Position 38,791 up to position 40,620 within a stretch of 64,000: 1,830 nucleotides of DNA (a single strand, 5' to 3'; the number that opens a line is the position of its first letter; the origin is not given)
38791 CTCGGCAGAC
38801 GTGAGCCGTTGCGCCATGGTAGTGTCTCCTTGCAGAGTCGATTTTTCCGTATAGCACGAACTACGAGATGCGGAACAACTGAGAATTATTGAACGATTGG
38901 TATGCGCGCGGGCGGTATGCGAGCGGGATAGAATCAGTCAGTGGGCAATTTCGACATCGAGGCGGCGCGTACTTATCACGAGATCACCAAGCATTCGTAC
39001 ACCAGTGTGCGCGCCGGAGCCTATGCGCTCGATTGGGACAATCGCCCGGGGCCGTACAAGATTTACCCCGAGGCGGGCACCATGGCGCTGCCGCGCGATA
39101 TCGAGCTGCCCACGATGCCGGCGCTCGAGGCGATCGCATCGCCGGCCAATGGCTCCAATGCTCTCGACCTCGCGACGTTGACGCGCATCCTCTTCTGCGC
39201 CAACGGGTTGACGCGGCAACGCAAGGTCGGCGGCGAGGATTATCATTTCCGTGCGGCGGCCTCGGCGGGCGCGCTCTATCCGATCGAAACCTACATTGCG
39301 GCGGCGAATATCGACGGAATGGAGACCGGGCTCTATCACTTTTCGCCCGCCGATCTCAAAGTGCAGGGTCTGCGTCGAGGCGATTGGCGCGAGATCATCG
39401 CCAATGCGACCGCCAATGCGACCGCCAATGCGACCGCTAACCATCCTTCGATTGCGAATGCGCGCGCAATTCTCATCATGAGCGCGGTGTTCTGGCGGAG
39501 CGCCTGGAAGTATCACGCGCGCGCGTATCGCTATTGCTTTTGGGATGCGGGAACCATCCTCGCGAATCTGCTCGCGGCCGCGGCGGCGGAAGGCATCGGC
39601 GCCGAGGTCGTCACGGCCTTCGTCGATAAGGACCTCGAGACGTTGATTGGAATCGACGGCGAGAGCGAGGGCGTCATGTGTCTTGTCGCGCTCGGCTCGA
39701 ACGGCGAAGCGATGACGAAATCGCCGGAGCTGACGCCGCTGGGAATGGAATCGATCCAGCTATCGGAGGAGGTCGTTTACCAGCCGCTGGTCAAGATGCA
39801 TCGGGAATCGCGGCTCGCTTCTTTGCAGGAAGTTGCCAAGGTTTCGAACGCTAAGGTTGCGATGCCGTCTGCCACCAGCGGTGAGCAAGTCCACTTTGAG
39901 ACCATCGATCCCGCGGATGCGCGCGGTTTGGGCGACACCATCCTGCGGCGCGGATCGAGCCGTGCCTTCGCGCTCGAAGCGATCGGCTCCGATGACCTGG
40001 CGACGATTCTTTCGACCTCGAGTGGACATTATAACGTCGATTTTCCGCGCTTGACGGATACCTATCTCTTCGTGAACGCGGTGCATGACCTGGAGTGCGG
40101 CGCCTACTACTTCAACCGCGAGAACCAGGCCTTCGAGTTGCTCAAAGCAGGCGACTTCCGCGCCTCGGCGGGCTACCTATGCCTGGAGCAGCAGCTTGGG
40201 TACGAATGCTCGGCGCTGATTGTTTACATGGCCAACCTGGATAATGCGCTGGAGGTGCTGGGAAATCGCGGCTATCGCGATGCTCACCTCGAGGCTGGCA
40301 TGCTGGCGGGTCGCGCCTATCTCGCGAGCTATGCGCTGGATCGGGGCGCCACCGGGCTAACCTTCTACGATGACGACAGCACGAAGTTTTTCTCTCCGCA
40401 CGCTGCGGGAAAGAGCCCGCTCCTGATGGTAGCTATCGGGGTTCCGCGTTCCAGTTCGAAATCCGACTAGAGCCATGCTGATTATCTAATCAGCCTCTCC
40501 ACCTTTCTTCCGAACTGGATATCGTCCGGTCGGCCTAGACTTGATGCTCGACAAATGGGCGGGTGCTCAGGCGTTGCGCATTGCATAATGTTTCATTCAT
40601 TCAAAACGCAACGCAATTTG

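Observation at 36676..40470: Two-domain SagB/ThcOx-like dehydrogenase divergent from an amidohydrolase-cyclase operon, with no YcaO partner and an internal ANAT tandem repeat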

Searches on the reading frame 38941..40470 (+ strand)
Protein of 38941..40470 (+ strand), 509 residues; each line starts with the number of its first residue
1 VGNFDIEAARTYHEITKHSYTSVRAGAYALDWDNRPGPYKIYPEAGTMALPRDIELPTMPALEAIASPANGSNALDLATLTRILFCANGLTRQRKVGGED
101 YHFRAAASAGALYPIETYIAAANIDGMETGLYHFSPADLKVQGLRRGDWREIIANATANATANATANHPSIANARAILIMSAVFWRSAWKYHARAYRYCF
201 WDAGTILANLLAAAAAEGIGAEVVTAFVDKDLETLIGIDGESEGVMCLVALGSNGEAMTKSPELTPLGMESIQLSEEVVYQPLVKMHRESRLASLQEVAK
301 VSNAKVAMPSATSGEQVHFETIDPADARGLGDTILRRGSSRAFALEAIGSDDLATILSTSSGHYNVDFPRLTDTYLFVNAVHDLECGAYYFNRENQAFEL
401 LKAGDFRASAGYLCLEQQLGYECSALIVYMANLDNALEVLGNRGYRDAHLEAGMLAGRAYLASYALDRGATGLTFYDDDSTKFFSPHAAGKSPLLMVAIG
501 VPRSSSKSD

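Call 4: search_protein_families(library=pfam, proteins=[window:38941-40470:+], max_evalue=0.01)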
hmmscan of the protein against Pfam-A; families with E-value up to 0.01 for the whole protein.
window:38941-40470:+ (509 aa): 1 family
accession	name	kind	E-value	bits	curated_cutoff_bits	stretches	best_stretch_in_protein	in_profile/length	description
PF00881.29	Nitroreductase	-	2.7e-20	73.6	23.5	2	74-252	14-166/167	Nitroreductase family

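Call 5: search_protein_families(library=ncbifam, proteins=[window:38941-40470:+], max_evalue=0.01)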
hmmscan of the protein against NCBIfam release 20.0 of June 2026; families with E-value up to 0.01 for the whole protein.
window:38941-40470:+ (509 aa): 2 families
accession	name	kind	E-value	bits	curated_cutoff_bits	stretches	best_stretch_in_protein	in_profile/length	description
TIGR03605.1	antibiot_sagB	domain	1.3e-44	151.7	78.4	2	77-252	2-172/173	SagB family peptide dehydrogenase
TIGR04511.1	SagB_rel_DH_2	exception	6.8e-32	111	240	1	72-261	190-376/380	putative peptide maturation dehydrogenase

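Call 6: search_solved_structures(query=window:38941-40470:+, max_evalue=0.01, show_alignments=2)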
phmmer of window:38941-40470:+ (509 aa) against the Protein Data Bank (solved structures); distinct sequences matched with E-value up to 0.01: 8.
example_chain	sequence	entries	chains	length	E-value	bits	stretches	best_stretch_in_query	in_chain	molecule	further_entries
3eo7_A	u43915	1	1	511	1.9e-44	155.4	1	8-481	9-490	Putative Nitroreductase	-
7ly5_B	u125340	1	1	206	2.8e-06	29.5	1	54-222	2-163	BmdC, oxidase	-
8pz5_A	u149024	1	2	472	4.9e-06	28.7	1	104-226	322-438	SagB-type dehydrogenase domain protein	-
5lq4_B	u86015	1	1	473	5e-06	28.7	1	104-226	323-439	CyaGox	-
5lq4_A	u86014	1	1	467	5.2e-06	28.6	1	104-226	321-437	CyaGox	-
7ly7_B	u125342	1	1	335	5.5e-06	28.6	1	53-221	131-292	BmdC, Oxidase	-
7ly4_A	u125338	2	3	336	5.6e-06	28.5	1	53-221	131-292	BmdC, Oxidase | BmdC, NRPS oxidase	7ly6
6gos_C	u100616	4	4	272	0.00038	22.5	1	105-241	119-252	Microcin B17-processing protein McbC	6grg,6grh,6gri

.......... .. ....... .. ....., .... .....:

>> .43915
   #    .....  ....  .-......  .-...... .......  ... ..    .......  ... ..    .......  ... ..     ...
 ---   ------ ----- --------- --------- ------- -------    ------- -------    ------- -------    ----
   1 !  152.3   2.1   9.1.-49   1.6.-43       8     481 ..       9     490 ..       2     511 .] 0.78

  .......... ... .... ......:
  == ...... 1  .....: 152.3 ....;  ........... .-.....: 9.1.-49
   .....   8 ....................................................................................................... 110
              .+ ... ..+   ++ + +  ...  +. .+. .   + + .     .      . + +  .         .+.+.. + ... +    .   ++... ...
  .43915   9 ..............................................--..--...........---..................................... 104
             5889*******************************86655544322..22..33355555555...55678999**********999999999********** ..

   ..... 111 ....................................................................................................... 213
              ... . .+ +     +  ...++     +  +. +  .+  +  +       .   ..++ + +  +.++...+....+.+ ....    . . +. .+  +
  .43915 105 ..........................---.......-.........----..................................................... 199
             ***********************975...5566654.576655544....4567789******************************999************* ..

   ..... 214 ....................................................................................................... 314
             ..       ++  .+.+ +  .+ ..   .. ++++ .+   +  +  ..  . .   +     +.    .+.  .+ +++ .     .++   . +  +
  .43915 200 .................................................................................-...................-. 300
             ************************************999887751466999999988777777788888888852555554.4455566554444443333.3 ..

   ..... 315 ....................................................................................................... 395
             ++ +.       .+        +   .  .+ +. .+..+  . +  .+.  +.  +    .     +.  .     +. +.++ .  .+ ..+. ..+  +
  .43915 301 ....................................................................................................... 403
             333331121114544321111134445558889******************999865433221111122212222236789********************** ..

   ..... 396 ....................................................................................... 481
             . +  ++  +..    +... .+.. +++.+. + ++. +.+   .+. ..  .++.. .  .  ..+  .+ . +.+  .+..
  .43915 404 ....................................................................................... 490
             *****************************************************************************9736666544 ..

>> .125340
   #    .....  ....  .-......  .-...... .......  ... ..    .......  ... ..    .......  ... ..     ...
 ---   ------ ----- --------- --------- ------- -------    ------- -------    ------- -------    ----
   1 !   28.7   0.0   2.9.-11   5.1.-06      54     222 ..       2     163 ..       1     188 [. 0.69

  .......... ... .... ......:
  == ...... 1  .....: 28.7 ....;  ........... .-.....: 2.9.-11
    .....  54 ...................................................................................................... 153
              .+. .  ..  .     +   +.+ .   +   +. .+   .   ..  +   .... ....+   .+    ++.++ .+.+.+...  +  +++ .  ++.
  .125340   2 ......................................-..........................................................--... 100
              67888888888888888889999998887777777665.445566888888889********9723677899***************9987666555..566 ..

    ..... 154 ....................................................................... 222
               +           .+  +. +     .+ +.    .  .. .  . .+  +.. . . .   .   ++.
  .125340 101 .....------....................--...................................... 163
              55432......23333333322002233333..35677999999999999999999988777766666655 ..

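Call 7: find_homologous_proteins(query=window:38941-40470:+, max_evalue=0.00001)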
Query window:38941-40470:+ (509 aa): 5492 proteins with E <= 0.00001 among 8000 candidates; the best 120 are listed.
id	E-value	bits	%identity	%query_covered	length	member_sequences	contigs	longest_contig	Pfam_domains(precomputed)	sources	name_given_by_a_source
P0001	0.0e+0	1013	90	100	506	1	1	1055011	PF00881.30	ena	-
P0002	4.1e-297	1004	88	100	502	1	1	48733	PF00881.30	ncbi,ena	-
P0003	1.7e-294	995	87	100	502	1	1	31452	PF00881.30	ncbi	-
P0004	2.3e-291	985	86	100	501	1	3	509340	PF00881.30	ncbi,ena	-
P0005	5.4e-291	983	85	100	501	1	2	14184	PF00881.30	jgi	jgi:SagB-type dehydrogenase family enzyme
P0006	1.2e-285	966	85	100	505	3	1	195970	PF00881.30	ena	-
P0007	4.5e-284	961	84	100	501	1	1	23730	PF00881.30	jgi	jgi:SagB-type dehydrogenase family enzyme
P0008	4.7e-282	954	84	100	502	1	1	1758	PF00881.30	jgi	-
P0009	3.4e-280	948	83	100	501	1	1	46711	PF00881.30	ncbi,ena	-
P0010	8.3e-280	946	83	100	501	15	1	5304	PF00881.30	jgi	jgi:SagB-type dehydrogenase family enzyme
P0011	2.7e-279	945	83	100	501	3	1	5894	PF00881.30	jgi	jgi:SagB-type dehydrogenase family enzyme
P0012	3.1e-274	928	81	100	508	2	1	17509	PF00881.30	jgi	jgi:SagB-type dehydrogenase family enzyme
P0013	2.5e-273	925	82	100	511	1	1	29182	PF00881.30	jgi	jgi:SagB-type dehydrogenase family enzyme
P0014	1.2e-271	920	80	100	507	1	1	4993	PF00881.30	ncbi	-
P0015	5.3e-271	917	80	100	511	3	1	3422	PF00881.30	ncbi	-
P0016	8.2e-270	914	80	100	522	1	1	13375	PF00881.30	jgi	jgi:SagB-type dehydrogenase family enzyme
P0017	1.2e-269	913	82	100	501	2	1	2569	PF00881.30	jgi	jgi:SagB-type dehydrogenase family enzyme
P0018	1.4e-269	913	80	100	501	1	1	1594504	PF00881.30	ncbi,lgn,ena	-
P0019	1.1e-268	910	80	100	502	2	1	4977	PF00881.30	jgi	jgi:SagB-type dehydrogenase family enzyme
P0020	1.5e-268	909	80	100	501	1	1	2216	PF00881.30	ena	-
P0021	4.4e-268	908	79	100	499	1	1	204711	PF00881.30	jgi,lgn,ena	-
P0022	3.0e-266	902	79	100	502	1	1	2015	PF00881.30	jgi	jgi:SagB-type dehydrogenase family enzyme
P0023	6.5e-265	897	79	100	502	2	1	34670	PF00881.30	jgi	jgi:SagB-type dehydrogenase family enzyme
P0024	1.5e-262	890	79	100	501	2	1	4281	PF00881.30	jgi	jgi:SagB-type dehydrogenase family enzyme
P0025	2.0e-261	886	79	100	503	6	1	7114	PF00881.30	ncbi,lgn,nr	ncbi:MAG TPA: SagB/ThcOx family dehydrogenase [Candidatus Binataceae bacterium]|nr:SagB/ThcOx family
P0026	6.1e-261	884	77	100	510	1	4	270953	PF00881.30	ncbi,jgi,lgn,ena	jgi:SagB-type dehydrogenase family enzyme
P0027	5.6e-260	881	77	100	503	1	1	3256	PF00881.30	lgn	-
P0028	6.7e-259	878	77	100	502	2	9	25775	PF00881.30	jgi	jgi:SagB-type dehydrogenase family enzyme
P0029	2.0e-257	873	78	100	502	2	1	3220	PF00881.30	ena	-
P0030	1.3e-254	863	76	99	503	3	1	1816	PF00881.30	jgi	jgi:SagB-type dehydrogenase family enzyme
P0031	3.1e-252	856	75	100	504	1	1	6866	PF00881.30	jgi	jgi:SagB-type dehydrogenase family enzyme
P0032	3.6e-251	852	74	100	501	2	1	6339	PF00881.30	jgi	-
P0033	1.5e-250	850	73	100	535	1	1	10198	PF00881.30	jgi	-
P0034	2.6e-250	849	74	100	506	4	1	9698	PF00881.30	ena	-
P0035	3.9e-246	835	73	100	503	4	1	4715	PF00881.30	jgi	-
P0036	9.8e-245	831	72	100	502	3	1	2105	PF00881.30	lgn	-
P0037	1.1e-244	831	72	100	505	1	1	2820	PF00881.30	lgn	-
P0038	1.5e-244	830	73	100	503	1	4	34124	PF00881.30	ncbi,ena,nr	ncbi:MAG TPA: SagB/ThcOx family dehydrogenase [Candidatus Binataceae bacterium]|nr:SagB/ThcOx family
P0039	7.3e-228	775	70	100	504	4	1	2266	PF00881.30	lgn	-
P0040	4.0e-223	760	67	100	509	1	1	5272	PF00881.30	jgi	jgi:SagB-type dehydrogenase family enzyme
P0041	6.7e-220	749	74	91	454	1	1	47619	PF00881.30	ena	-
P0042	8.8e-217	739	66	100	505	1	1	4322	PF00881.30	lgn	-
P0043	1.0e-216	738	66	100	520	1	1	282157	PF00881.30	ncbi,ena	-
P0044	1.8e-215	734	65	100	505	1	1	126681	PF00881.30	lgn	-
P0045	9.8e-215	732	65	100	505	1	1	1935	PF00881.30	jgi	jgi:SagB-type dehydrogenase family enzyme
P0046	1.6e-213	728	65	100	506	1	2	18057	PF00881.30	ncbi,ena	-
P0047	1.9e-213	728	65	100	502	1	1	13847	PF00881.30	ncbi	-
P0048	3.3e-211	720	65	100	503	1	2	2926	PF00881.30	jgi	-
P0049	3.4e-211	720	65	100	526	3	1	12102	PF00881.30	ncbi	-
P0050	1.4e-210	718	65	99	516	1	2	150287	PF00881.30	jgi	jgi:SagB-type dehydrogenase family enzyme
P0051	2.1e-210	718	65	100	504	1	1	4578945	PF00881.30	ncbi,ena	-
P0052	2.5e-210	717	65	100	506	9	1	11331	PF00881.30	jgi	jgi:SagB-type dehydrogenase family enzyme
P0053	8.6e-210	716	64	100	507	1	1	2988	PF00881.30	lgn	-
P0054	1.0e-209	715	65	100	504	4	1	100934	PF00881.30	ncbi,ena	-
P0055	1.7e-209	715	65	100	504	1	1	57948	PF00881.30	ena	-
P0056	1.8e-209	715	65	100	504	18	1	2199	PF00881.30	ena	-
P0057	1.9e-209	714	65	100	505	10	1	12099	PF00881.30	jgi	-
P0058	2.0e-209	714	64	100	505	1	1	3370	PF00881.30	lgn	-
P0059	7.1e-209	713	64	100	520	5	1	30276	PF00881.30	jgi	-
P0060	7.2e-209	713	65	100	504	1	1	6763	PF00881.30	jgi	jgi:SagB-type dehydrogenase family enzyme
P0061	7.7e-209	712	65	100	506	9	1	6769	PF00881.30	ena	-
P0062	1.3e-208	712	64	100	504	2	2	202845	PF00881.30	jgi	jgi:SagB-type dehydrogenase family enzyme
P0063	1.7e-208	711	64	100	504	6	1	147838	PF00881.30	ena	-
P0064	1.7e-208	711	65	99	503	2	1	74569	PF00881.30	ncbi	ncbi:MAG TPA: SagB/ThcOx family dehydrogenase [Candidatus Binataceae bacterium]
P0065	2.5e-208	711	65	100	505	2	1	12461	PF00881.30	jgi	-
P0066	4.1e-208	710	64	100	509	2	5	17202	PF00881.30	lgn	-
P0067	5.5e-208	710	64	100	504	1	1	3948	PF00881.30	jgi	jgi:SagB-type dehydrogenase family enzyme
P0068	7.7e-208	709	65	100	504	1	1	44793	PF00881.30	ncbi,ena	-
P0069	2.3e-207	708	65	99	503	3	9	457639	PF00881.30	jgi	jgi:SagB-type dehydrogenase family enzyme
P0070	2.4e-207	708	64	100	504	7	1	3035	PF00881.30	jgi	jgi:SagB-type dehydrogenase family enzyme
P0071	2.6e-207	707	64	100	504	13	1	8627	PF00881.30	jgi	jgi:SagB-type dehydrogenase family enzyme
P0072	3.2e-207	707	63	100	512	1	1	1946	PF00881.30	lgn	-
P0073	3.4e-207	707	63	99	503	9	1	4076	PF00881.30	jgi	jgi:SagB-type dehydrogenase family enzyme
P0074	3.9e-207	707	64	100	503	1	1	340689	PF00881.30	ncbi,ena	-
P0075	4.1e-207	707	64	100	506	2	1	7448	PF00881.30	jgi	-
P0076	5.4e-207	706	64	100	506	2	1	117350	PF00881.30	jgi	jgi:SagB-type dehydrogenase family enzyme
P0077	5.5e-207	706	65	100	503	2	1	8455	PF00881.30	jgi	jgi:SagB-type dehydrogenase family enzyme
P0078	7.7e-207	706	64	100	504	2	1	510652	PF00881.30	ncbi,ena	-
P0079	1.0e-206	705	62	99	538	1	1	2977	PF00881.30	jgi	jgi:SagB-type dehydrogenase family enzyme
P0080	1.4e-206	705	63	100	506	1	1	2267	PF00881.30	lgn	-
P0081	1.4e-206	705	65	100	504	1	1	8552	PF00881.30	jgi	jgi:SagB-type dehydrogenase family enzyme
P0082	1.4e-206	705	65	99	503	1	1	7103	PF00881.30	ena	-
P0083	1.5e-206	705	64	100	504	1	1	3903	PF00881.30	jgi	-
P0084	1.6e-206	705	65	100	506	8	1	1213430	PF00881.30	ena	-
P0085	2.0e-206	705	64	100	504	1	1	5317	PF00881.30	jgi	jgi:SagB-type dehydrogenase family enzyme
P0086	2.1e-206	704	64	100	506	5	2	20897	PF00881.30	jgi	jgi:SagB-type dehydrogenase family enzyme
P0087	2.2e-206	704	63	99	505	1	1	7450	PF00881.30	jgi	jgi:SagB-type dehydrogenase family enzyme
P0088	2.4e-206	704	64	100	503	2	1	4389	PF00881.30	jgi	jgi:SagB-type dehydrogenase family enzyme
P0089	4.5e-206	703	65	100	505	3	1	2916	PF00881.30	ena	-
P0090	5.2e-206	703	65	100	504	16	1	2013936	PF00881.30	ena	-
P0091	6.2e-206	703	64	100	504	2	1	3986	PF00881.30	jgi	-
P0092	6.3e-206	703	63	100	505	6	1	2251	PF00881.30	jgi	-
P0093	7.7e-206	703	63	99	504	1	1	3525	PF00881.30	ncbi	-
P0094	8.0e-206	703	64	99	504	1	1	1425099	PF00881.30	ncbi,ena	-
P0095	1.0e-205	702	63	99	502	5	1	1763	PF00881.30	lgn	-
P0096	1.1e-205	702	64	99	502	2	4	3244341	PF00881.30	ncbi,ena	ncbi:MAG: SagB/ThcOx family dehydrogenase [Candidatus Binatus sp.]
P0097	1.2e-205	702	64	100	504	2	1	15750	PF00881.30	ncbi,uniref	ncbi:SagB/ThcOx family dehydrogenase [Candidatus Binatus sp.]|uniref:SagB/ThcOx family dehydrogenase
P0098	1.3e-205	702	64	100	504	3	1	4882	PF00881.30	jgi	jgi:SagB-type dehydrogenase family enzyme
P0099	1.3e-205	702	64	99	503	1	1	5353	PF00881.30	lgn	-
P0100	1.3e-205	702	64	99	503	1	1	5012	PF00881.30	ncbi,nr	ncbi:MAG TPA: SagB/ThcOx family dehydrogenase [Sporolactobacillaceae bacterium]|nr:SagB/ThcOx family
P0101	1.4e-205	702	64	100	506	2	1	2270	PF00881.30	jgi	jgi:SagB-type dehydrogenase family enzyme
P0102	1.5e-205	702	65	99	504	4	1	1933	PF00881.30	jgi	jgi:SagB-type dehydrogenase family enzyme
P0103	1.9e-205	701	64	99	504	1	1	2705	PF00881.30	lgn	-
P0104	2.1e-205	701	62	99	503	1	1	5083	PF00881.30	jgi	jgi:SagB-type dehydrogenase family enzyme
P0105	2.8e-205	701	64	100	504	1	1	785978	PF00881.30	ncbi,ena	-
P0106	3.1e-205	701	64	100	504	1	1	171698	PF00881.30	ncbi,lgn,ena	-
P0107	3.2e-205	701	64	100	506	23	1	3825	PF00881.30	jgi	-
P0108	3.3e-205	700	63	100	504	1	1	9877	PF00881.30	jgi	jgi:SagB-type dehydrogenase family enzyme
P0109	4.3e-205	700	64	100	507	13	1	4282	PF00881.30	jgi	jgi:SagB-type dehydrogenase family enzyme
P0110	4.3e-205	700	63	100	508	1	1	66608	PF00881.30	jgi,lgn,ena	-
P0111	4.4e-205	700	63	100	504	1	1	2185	PF00881.30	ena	-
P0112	4.7e-205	700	64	100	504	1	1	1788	PF00881.30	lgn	-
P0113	6.1e-205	700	63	100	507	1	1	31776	PF00881.30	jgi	jgi:SagB-type dehydrogenase family enzyme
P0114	7.5e-205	699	63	100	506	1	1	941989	PF00881.30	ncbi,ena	-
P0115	8.1e-205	699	63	100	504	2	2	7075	PF00881.30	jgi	jgi:SagB-type dehydrogenase family enzyme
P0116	8.1e-205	699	63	99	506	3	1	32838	PF00881.30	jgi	jgi:SagB-type dehydrogenase family enzyme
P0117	8.6e-205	699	64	100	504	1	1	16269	PF00881.30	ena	-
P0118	9.8e-205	699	63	100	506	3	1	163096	PF00881.30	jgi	-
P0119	1.2e-204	699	63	99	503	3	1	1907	PF00881.30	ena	-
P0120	1.3e-204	698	62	100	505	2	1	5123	PF00881.30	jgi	-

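Call 10: find_encoding_contigs(protein=P0001, flank=10000, max_places=3)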
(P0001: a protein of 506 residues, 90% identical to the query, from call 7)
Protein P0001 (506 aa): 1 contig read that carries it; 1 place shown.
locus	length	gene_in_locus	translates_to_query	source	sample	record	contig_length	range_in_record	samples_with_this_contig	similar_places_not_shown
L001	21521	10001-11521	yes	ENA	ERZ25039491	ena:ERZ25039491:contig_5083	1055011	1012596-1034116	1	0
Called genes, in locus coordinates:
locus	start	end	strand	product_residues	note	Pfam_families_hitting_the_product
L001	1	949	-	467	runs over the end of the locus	PF13231:PMT_2 (faint)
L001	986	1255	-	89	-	PF00216:Bac_DNA_binding, PF18291:HU-HIG (weak)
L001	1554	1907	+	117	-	-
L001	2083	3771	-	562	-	PF02463:SMC_N, PF13175:AAA_15 (faint), PF13476:AAA_23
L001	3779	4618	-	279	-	PF01513:NAD_kinase, PF20143:NAD_kinase_C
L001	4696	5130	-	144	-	-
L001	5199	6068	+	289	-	PF01261:AP_endonuc_2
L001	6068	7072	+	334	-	PF00579:tRNA-synt_1b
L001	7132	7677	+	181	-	PF11412:DsbD_N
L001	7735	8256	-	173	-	PF04909:Amidohydro_2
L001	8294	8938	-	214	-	-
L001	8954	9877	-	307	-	PF04199:Cyclase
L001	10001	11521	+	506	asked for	PF00881:Nitroreductase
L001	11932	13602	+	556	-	PF00324:AA_permease, PF13520:AA_permease_2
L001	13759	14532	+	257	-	PF00481:PP2C, PF13672:PP2C_2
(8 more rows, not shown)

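Call 11: find_encoding_contigs(protein=P0018, flank=10000, max_places=3)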
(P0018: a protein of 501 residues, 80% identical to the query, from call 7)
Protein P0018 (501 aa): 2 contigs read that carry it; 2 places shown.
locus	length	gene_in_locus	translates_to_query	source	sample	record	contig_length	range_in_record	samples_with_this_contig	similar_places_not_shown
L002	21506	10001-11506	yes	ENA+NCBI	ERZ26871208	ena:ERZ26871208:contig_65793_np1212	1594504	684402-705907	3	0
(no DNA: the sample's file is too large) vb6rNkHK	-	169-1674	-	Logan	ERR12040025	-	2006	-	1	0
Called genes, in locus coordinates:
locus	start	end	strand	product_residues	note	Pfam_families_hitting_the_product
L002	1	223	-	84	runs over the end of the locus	-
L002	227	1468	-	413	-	PF02515:CoA_transf_3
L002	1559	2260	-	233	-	PF07298:NnrU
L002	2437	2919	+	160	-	PF04542:Sigma70_r2, PF08281:Sigma70_r4_2, PF04545:Sigma70_r4 (weak)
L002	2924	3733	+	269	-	PF01035:DNA_binding_1, PF02805:Ada_Zn_binding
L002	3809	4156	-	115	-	-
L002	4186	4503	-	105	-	-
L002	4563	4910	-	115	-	-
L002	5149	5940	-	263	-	PF04199:Cyclase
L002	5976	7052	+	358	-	PF00355:Rieske, PF00848:Ring_hydroxyl_A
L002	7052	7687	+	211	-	PF11412:DsbD_N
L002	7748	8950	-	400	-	PF04909:Amidohydro_2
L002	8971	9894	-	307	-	PF04199:Cyclase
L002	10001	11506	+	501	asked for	PF00881:Nitroreductase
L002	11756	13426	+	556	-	PF00324:AA_permease, PF13520:AA_permease_2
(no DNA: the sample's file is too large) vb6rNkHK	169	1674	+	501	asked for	PF00881:Nitroreductase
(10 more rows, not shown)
